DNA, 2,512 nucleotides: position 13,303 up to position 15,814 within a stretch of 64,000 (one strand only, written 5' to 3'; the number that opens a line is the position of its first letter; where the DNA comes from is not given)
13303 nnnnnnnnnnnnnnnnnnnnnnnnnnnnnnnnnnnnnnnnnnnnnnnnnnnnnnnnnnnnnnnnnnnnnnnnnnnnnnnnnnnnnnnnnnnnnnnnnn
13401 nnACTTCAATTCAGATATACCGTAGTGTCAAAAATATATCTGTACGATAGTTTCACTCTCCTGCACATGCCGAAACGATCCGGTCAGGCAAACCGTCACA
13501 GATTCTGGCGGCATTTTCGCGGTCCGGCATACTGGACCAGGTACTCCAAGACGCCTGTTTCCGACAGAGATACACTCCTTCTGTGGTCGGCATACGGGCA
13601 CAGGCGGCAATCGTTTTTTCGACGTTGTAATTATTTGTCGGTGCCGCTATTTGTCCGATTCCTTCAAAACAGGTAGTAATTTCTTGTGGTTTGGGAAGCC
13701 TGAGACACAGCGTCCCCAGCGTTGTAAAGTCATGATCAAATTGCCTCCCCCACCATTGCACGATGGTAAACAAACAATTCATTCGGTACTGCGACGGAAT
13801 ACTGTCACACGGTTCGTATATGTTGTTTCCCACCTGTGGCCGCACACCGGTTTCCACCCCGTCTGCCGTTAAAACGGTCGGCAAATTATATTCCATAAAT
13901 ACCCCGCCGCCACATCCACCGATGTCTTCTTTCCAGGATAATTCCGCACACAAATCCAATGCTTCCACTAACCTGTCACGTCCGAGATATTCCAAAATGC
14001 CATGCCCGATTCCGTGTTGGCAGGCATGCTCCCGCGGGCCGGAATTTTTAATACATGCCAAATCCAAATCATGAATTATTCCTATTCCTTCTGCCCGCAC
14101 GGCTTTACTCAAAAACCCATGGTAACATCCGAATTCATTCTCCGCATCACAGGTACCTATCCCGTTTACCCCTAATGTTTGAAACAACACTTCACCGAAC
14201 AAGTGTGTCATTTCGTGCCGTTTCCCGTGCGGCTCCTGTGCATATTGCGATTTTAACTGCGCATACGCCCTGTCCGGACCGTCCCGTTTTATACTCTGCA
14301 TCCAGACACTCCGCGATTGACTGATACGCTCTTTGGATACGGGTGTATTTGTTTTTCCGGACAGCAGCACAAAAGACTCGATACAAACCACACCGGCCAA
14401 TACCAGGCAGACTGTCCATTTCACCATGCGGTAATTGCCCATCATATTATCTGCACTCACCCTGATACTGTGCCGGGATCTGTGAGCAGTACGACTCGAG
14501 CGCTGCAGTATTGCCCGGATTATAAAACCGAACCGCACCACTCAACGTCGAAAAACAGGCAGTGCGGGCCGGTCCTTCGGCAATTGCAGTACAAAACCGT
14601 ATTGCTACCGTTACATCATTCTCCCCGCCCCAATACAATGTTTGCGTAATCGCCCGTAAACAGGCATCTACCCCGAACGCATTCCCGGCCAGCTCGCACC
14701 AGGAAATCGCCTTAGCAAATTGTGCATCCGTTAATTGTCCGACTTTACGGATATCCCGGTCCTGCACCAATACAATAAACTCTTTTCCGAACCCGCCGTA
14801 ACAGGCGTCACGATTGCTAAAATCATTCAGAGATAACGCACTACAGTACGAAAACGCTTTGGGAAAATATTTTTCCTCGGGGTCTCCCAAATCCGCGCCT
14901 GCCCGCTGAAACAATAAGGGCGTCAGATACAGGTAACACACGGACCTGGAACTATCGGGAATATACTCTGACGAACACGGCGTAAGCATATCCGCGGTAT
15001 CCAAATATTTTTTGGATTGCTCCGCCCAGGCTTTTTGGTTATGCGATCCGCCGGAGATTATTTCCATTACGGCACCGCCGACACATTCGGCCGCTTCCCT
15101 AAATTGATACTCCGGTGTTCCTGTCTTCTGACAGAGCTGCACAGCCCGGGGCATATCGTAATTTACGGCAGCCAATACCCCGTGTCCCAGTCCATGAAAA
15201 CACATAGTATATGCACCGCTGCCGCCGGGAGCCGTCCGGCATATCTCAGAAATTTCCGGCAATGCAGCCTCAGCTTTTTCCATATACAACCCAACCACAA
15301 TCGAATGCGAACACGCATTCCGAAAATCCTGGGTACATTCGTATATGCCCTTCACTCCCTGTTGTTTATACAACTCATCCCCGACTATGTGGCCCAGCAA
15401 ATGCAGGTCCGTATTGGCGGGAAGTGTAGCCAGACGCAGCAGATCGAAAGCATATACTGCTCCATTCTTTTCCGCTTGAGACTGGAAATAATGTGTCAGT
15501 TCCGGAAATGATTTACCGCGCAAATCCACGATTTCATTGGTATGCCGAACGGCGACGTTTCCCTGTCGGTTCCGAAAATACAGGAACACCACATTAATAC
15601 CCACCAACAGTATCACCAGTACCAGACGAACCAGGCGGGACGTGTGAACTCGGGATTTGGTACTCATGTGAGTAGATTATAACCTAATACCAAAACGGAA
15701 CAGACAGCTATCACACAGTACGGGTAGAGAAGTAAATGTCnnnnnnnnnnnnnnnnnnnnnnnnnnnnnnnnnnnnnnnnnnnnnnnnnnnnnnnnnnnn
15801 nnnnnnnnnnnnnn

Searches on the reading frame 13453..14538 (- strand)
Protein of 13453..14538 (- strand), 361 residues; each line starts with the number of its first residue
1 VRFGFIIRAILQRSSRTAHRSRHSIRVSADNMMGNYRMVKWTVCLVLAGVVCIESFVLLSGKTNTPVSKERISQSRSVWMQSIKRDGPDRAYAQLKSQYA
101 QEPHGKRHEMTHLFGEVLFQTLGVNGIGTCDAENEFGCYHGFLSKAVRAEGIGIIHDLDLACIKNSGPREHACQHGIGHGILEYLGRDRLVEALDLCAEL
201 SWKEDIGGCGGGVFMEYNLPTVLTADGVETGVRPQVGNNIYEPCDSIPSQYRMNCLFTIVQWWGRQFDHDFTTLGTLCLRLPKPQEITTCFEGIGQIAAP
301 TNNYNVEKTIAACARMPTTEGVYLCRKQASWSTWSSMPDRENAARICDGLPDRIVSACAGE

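Call 20: search_protein_families(library=pfam, proteins=[window:13453-14538:-], max_evalue=0.01)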
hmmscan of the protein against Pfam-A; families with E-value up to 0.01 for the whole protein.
window:13453-14538:- (361 aa): 0 families

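Call 75: search_protein_families(library=pfam, proteins=[window:13453-14538:-], max_evalue=0.1)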
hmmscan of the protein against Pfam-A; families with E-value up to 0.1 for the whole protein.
window:13453-14538:- (361 aa): 1 family
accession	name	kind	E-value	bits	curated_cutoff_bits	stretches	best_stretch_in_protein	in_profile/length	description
PF15894.10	SgrT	-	0.086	13.1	27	0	244-262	17-35/46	Inhibitor of glucose uptake transporter SgrT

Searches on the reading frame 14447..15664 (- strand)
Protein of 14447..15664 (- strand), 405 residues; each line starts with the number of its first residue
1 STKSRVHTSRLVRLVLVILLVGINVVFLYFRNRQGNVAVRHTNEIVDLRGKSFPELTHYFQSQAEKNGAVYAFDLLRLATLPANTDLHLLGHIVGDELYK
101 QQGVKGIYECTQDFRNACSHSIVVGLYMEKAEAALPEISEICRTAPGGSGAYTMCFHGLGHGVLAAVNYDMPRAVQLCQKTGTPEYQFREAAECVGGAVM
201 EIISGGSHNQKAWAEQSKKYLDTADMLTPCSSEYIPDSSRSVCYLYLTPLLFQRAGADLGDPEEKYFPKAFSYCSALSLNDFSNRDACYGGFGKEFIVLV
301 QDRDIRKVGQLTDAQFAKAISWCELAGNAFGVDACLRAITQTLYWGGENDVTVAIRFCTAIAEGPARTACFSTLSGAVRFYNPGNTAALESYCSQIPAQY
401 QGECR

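Call 20: search_protein_families(library=pfam, proteins=[window:14447-15664:-], max_evalue=0.01)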
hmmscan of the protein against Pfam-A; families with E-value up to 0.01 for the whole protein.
window:14447-15664:- (405 aa): 0 families

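Call 72: search_solved_structures(query=window:14447-15664:-, max_evalue=1)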
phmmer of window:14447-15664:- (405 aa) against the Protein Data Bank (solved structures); distinct sequences matched with E-value up to 1: 0.
